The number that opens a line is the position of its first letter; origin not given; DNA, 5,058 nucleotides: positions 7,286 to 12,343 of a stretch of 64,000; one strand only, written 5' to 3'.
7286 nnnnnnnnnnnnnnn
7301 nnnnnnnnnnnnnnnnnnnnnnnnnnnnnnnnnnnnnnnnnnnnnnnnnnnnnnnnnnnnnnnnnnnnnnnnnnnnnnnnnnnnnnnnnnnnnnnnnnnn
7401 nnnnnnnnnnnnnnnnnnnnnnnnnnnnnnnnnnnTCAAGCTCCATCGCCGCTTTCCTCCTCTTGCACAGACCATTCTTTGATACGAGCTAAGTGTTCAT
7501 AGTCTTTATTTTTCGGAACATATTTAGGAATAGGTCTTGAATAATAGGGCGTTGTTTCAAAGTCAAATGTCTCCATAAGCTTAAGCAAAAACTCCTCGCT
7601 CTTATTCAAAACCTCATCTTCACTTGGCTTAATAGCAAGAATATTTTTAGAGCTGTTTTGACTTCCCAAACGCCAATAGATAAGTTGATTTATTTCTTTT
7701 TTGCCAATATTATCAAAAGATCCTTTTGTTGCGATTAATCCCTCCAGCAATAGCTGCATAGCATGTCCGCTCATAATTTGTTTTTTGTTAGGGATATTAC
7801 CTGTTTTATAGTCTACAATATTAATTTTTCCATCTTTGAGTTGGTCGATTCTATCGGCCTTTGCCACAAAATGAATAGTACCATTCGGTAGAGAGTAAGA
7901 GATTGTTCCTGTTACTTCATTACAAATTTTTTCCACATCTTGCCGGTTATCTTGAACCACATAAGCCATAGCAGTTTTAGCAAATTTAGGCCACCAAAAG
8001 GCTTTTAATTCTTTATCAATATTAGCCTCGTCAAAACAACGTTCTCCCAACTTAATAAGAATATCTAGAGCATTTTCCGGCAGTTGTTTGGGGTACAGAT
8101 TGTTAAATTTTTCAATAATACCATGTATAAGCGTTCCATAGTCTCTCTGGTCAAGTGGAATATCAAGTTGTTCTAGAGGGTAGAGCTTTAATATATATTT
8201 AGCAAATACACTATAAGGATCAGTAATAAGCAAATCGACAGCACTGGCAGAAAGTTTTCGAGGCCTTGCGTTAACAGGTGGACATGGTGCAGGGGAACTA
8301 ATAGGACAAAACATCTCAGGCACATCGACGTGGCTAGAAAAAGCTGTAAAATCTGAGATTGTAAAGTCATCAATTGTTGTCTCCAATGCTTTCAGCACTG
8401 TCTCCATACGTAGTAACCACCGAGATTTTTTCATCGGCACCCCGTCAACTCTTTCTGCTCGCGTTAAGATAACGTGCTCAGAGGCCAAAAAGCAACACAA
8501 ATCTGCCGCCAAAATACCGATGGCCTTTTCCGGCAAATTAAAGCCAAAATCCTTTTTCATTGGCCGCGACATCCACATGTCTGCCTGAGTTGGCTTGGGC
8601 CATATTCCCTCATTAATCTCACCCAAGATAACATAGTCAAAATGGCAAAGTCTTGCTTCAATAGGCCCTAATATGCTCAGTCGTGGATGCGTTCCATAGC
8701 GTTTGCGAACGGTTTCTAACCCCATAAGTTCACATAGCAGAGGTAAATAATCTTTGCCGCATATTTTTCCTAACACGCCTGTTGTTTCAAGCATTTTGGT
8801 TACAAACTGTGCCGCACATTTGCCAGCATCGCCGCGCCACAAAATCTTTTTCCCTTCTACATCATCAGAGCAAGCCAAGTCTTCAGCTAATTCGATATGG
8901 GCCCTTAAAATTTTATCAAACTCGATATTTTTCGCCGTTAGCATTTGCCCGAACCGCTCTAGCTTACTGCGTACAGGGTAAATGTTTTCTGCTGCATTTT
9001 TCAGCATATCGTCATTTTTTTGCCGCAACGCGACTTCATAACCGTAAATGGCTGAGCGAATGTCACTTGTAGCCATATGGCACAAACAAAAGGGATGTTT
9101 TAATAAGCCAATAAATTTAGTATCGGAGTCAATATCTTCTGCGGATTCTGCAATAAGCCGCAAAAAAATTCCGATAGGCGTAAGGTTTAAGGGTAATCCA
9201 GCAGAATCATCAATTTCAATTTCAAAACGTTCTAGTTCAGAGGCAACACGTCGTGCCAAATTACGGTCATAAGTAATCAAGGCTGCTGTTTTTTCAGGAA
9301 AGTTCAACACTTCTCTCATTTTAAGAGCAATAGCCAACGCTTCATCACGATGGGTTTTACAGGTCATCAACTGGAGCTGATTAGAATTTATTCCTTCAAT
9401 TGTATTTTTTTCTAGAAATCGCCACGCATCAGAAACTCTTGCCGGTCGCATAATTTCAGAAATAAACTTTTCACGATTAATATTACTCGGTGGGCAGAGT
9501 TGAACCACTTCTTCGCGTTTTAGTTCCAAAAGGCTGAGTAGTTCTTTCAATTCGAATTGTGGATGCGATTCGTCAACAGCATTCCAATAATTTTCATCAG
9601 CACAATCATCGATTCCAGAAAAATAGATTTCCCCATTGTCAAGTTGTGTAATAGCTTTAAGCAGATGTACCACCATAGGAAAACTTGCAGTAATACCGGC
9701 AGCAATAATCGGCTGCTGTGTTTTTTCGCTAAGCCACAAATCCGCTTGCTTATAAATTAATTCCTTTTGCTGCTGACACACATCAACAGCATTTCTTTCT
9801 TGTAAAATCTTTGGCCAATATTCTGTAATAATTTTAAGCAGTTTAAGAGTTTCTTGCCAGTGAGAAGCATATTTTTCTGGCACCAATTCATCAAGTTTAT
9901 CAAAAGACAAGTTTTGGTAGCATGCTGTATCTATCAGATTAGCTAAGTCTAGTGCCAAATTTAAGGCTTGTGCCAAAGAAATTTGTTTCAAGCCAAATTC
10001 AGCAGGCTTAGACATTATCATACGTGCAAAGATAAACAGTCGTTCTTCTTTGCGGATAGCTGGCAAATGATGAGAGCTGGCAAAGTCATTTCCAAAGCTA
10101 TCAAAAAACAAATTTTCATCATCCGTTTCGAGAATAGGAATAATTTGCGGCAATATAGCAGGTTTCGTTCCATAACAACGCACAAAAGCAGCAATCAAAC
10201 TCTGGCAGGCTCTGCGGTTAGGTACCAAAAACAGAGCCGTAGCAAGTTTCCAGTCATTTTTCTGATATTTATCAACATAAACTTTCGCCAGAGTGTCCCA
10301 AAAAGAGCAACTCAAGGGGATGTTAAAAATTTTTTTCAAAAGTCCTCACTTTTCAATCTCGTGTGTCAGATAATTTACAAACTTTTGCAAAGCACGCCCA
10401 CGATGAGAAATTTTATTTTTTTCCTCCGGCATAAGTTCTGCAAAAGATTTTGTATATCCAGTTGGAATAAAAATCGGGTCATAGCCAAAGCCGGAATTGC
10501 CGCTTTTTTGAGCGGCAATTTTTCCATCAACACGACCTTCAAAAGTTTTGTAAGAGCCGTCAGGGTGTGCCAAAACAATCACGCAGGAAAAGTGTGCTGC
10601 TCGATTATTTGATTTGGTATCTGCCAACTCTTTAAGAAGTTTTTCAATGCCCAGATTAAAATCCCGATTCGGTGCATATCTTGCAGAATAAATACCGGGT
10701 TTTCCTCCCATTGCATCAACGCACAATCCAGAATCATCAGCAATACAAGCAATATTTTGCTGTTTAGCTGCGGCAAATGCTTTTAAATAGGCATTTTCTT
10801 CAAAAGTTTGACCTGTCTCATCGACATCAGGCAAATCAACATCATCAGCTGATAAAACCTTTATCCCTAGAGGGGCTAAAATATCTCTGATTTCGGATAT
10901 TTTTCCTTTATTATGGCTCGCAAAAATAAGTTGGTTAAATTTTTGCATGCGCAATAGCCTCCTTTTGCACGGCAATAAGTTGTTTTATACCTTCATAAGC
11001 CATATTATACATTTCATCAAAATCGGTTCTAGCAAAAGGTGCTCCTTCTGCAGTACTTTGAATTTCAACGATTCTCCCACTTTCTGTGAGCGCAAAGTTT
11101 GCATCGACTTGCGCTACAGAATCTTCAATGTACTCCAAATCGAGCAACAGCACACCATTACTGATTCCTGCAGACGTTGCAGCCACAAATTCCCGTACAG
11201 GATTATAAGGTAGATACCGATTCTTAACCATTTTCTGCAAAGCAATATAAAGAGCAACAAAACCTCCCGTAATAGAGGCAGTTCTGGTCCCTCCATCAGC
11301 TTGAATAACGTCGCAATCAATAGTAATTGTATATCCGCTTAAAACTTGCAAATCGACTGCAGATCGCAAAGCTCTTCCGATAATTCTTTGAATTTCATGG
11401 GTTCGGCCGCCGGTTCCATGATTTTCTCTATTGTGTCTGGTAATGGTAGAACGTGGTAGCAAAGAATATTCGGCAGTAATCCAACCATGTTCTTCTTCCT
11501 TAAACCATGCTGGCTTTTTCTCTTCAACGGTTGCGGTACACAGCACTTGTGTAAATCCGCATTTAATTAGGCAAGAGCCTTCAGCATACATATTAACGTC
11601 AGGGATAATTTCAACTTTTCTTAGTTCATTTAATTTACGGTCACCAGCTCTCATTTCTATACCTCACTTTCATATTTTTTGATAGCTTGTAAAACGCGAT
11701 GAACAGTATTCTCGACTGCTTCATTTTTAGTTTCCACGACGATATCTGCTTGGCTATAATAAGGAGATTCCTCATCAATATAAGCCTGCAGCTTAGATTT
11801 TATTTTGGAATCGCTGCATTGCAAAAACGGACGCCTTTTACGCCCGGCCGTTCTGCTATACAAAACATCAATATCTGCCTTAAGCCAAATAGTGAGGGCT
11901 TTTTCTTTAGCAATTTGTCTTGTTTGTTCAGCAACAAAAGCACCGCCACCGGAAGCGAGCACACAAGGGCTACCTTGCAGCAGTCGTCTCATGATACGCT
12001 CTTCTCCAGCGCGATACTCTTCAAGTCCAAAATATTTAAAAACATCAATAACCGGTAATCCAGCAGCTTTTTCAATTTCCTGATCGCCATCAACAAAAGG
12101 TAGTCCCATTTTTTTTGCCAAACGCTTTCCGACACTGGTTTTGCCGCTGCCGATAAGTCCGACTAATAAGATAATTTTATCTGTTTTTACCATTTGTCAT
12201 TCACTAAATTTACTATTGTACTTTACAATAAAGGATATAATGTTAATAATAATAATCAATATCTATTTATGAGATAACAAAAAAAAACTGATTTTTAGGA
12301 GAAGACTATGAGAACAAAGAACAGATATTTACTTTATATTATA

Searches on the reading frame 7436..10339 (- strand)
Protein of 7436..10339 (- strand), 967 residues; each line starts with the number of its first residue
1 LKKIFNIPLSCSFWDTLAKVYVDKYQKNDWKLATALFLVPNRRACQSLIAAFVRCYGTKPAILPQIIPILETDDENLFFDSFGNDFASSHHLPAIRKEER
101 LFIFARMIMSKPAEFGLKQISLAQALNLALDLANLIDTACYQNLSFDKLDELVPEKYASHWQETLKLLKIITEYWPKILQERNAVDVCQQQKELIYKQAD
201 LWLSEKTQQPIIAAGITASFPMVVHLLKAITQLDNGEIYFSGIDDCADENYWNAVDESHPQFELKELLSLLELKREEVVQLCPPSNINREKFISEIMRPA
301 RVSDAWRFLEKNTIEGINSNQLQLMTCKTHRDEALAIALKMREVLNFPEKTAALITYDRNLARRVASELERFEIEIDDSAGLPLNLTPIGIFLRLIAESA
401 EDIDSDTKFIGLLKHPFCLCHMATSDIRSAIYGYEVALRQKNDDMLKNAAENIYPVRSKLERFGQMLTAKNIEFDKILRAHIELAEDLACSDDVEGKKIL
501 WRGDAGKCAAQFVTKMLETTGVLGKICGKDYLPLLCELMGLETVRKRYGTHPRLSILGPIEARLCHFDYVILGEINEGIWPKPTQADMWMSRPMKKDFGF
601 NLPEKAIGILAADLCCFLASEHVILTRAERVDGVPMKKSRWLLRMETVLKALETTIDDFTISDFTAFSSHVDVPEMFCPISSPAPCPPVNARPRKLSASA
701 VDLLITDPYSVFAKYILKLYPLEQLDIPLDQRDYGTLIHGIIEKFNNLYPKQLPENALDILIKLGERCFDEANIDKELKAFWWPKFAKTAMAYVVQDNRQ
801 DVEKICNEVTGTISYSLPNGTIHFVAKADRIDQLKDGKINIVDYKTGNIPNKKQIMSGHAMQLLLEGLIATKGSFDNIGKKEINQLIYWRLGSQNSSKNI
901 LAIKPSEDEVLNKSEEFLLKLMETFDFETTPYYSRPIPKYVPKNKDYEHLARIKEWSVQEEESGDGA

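Call 35: search_protein_families(library=pfam, proteins=[window:7436-10339:-], max_evalue=0.001)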
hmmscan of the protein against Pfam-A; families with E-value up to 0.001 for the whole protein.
window:7436-10339:- (967 aa): 1 family
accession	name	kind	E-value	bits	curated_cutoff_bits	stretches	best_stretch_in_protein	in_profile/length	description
PF12705.13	PDDEXK_1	-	8e-20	72.3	22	1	696-931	2-233/247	PD-(D/E)XK nuclease superfamily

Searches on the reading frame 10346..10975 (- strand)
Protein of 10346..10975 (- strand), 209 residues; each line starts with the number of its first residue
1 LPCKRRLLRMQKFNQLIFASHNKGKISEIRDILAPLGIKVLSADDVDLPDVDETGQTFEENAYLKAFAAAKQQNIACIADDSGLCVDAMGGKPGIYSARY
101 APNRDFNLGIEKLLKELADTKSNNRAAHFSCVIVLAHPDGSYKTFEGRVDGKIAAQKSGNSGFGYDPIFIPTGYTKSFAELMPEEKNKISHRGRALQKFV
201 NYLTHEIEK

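Call 35: search_protein_families(library=pfam, proteins=[window:10346-10975:-], max_evalue=0.001)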
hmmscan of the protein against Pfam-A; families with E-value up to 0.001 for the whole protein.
window:10346-10975:- (209 aa): 1 family
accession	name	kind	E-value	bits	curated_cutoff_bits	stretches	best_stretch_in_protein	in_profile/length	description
PF01725.21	Ham1p_like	-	8.2e-69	231.7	22.5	1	16-201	1-185/186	Ham1 family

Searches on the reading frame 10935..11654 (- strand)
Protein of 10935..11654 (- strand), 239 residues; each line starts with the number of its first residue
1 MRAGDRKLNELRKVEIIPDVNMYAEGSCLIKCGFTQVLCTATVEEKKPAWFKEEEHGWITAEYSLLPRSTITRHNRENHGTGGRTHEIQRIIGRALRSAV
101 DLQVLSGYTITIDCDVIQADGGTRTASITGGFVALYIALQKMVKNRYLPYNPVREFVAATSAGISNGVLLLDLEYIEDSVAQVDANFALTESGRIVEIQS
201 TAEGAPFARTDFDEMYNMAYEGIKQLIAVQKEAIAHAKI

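Call 9: search_protein_families(library=pfam, proteins=[window:10935-11654:-], max_evalue=0.001)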
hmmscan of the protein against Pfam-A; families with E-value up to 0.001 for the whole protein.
window:10935-11654:- (239 aa): 2 families
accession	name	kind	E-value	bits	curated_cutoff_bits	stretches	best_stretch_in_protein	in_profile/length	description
PF01138.27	RNase_PH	-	1.7e-26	93.6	25.5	1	10-138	1-127/130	3' exoribonuclease family, domain 1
PF03725.20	RNase_PH_C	-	1.3e-10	41.5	20.8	1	156-222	2-67/67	3' exoribonuclease family, domain 2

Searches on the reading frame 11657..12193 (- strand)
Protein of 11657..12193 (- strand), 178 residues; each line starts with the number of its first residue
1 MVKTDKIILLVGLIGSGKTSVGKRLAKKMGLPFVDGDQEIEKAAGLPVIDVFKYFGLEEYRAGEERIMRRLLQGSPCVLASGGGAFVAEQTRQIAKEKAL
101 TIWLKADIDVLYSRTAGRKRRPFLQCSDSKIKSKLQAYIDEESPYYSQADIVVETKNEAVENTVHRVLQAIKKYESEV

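Call 9: search_protein_families(library=pfam, proteins=[window:11657-12193:-], max_evalue=0.001)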
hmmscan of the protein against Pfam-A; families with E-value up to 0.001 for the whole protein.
window:11657-12193:- (178 aa): 4 families
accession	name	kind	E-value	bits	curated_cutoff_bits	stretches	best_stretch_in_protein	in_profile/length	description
PF01202.28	SKI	-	1.6e-39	136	22.1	1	15-171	2-158/159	Shikimate kinase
PF13238.12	AAA_18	-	1e-09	39.4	29.4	1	8-120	1-113/128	AAA domain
PF13189.12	Cytidylate_kin2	-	1.2e-08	35.8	28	1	8-37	2-31/176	Cytidylate kinase-like family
PF13671.12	AAA_33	-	6.1e-07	30.3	27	1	8-121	2-121/143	AAA domain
